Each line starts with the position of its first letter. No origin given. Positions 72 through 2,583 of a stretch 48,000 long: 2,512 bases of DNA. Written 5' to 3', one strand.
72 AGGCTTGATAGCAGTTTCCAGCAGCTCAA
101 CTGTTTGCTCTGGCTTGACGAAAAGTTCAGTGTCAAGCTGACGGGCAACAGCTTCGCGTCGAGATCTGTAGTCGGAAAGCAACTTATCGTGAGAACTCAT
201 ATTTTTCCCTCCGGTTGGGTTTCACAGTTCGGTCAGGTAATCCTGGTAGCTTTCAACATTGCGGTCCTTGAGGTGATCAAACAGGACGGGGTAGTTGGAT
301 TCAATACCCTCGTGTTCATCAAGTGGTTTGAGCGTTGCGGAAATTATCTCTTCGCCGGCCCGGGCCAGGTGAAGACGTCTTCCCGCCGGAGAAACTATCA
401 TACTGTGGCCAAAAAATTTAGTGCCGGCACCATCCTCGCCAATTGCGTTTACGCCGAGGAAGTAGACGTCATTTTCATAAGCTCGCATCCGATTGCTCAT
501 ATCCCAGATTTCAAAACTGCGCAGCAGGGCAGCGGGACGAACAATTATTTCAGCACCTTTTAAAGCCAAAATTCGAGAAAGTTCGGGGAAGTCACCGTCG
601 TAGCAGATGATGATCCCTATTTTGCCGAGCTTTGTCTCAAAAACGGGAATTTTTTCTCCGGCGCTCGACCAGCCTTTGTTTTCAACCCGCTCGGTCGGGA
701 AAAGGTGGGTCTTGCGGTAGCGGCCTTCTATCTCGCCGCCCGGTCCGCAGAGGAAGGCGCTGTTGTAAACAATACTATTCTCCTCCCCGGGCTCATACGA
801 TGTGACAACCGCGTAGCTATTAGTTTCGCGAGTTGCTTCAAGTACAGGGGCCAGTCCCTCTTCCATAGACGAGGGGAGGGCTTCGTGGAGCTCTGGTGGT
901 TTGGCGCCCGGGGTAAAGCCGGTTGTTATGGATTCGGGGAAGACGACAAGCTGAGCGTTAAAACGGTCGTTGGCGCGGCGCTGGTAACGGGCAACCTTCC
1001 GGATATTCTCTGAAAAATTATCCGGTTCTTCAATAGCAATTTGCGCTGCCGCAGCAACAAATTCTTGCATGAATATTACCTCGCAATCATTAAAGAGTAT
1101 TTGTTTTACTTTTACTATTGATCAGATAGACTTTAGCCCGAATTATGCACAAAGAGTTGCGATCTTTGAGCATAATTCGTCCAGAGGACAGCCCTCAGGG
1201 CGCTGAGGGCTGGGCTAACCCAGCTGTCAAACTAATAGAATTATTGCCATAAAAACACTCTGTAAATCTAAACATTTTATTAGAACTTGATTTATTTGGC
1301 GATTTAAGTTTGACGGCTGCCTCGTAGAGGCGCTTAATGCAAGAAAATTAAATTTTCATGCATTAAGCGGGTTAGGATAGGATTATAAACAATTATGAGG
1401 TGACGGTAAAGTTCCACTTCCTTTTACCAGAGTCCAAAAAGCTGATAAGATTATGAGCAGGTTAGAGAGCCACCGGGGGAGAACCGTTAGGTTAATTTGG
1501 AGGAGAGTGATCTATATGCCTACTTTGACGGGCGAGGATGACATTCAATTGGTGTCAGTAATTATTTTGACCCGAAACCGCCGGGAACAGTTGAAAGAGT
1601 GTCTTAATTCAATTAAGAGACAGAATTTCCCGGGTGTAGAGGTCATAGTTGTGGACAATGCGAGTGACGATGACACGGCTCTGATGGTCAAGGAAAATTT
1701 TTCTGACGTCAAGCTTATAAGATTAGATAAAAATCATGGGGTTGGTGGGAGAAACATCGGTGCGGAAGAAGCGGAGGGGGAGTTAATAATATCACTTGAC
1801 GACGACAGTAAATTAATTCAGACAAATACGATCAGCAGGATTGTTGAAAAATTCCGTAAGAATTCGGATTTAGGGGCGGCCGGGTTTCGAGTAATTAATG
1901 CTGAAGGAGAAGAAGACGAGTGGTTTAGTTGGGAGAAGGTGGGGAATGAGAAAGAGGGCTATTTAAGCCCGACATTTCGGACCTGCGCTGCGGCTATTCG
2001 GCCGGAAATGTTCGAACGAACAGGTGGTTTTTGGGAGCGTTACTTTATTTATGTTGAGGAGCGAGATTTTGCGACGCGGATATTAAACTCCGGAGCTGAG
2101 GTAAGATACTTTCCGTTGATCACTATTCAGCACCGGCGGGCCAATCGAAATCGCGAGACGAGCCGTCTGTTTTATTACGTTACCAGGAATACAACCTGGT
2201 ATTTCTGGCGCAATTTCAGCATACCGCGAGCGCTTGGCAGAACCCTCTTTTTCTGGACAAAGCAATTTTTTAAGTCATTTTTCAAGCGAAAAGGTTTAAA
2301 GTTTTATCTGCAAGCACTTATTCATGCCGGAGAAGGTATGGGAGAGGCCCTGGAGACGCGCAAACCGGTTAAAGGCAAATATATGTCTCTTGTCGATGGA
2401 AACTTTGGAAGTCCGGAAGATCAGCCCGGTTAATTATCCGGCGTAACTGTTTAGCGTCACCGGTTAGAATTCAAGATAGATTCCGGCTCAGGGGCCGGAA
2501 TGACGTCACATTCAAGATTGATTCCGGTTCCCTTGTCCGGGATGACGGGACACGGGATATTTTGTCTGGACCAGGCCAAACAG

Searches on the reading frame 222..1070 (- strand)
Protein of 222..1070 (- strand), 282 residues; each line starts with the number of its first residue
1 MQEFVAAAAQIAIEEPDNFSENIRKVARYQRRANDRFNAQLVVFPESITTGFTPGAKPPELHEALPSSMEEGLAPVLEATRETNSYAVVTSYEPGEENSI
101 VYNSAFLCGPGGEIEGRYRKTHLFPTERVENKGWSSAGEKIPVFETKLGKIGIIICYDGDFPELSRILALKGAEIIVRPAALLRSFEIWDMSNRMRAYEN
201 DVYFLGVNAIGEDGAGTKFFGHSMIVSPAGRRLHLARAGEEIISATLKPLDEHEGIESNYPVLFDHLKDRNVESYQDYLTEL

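Call 59: search_protein_families(library=pfam, proteins=[window:222-1070:-], max_evalue=0.00001)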
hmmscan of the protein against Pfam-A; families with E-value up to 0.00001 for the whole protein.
window:222-1070:- (282 aa): 1 family
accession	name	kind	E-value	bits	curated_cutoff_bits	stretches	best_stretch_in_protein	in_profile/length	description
PF00795.27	CN_hydrolase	-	2.8e-49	168.2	23.2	1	6-248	2-247/256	Carbon-nitrogen hydrolase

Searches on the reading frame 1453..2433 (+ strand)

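Call 59: search_protein_families(library=pfam, proteins=[window:1453-2433:+], max_evalue=0.00001)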
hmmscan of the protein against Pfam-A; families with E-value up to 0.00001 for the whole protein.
window:1453-2433:+ (326 aa): 3 families
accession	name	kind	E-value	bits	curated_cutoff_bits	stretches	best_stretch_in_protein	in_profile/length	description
PF00535.33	Glycos_transf_2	-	2.9e-25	89.6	23.3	1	35-188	1-165/168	Glycosyl transferase family 2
PF13641.12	Glyco_tranf_2_3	-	7.2e-11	43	27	1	34-158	3-132/230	Glycosyltransferase like family 2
PF10111.15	Glyco_tranf_2_2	-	2.8e-07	30.8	27.3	0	35-119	1-92/276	Glycosyltransferase like family 2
